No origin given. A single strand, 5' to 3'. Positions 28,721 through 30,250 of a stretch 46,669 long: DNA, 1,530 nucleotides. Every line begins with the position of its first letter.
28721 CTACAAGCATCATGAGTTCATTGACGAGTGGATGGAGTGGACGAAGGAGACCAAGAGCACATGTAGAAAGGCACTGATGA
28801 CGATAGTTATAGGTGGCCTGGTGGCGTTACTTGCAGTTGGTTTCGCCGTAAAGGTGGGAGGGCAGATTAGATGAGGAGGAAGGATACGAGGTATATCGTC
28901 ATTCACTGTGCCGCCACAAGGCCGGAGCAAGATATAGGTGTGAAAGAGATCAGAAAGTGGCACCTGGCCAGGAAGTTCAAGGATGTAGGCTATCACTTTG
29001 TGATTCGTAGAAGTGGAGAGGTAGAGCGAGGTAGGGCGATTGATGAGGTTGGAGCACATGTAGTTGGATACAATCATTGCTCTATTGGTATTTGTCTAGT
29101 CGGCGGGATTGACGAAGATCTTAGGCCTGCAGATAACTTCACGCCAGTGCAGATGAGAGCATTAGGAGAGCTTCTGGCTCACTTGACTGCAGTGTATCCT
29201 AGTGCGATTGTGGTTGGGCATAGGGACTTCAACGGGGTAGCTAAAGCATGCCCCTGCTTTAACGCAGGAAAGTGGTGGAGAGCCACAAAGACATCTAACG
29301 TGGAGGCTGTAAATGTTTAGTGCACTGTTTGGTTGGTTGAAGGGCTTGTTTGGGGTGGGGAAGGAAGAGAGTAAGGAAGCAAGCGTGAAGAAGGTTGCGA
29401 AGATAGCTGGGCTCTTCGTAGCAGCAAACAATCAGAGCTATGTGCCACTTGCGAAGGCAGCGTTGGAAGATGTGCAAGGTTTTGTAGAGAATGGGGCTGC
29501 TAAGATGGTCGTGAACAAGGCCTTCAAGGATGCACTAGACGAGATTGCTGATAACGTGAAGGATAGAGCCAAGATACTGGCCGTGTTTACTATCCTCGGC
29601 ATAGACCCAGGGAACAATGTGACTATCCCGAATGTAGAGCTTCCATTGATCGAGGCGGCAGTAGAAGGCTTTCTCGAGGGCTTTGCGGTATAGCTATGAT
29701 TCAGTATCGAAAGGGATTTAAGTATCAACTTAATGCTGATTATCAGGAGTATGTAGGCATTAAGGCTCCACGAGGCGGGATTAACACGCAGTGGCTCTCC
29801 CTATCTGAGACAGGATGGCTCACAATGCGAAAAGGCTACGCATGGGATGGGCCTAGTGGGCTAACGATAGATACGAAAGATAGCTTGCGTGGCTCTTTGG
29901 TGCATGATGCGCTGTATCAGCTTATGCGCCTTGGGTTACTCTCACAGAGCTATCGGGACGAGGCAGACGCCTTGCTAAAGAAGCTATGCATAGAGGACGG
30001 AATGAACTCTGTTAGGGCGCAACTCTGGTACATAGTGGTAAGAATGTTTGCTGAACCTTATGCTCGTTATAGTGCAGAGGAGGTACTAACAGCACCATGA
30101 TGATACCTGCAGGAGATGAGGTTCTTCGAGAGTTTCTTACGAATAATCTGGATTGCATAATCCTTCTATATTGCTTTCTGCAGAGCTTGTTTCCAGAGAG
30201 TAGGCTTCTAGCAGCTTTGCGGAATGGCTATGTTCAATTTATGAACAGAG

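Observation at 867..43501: Genome-wide 23-bp palindromic element at gene boundaries (16 strong copies plus 1 degenerate) with no assigned binding factor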

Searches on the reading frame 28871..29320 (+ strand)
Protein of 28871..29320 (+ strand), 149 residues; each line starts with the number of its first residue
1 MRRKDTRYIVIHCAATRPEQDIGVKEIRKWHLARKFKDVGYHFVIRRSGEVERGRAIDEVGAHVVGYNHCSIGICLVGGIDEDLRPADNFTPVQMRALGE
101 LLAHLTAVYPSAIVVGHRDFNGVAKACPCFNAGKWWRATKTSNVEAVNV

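Call 22: search_protein_families(library=pfam, max_evalue=0.01, proteins=[window:28871-29320:+])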
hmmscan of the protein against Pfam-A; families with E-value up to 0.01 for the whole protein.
window:28871-29320:+ (149 aa): 1 family
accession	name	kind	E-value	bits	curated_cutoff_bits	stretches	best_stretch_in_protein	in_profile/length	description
PF01510.30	Amidase_2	-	1.3e-19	71.2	26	1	4-128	3-129/131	N-acetylmuramoyl-L-alanine amidase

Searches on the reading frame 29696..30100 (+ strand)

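Call 22: search_protein_families(library=pfam, max_evalue=0.01, proteins=[window:29696-30100:+])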
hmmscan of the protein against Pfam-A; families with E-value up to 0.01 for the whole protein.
window:29696-30100:+ (134 aa): 1 family
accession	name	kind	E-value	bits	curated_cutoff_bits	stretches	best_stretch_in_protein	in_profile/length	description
PF07087.16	DUF1353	-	0.0019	18.2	22.5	1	62-115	43-91/91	Protein of unknown function (DUF1353)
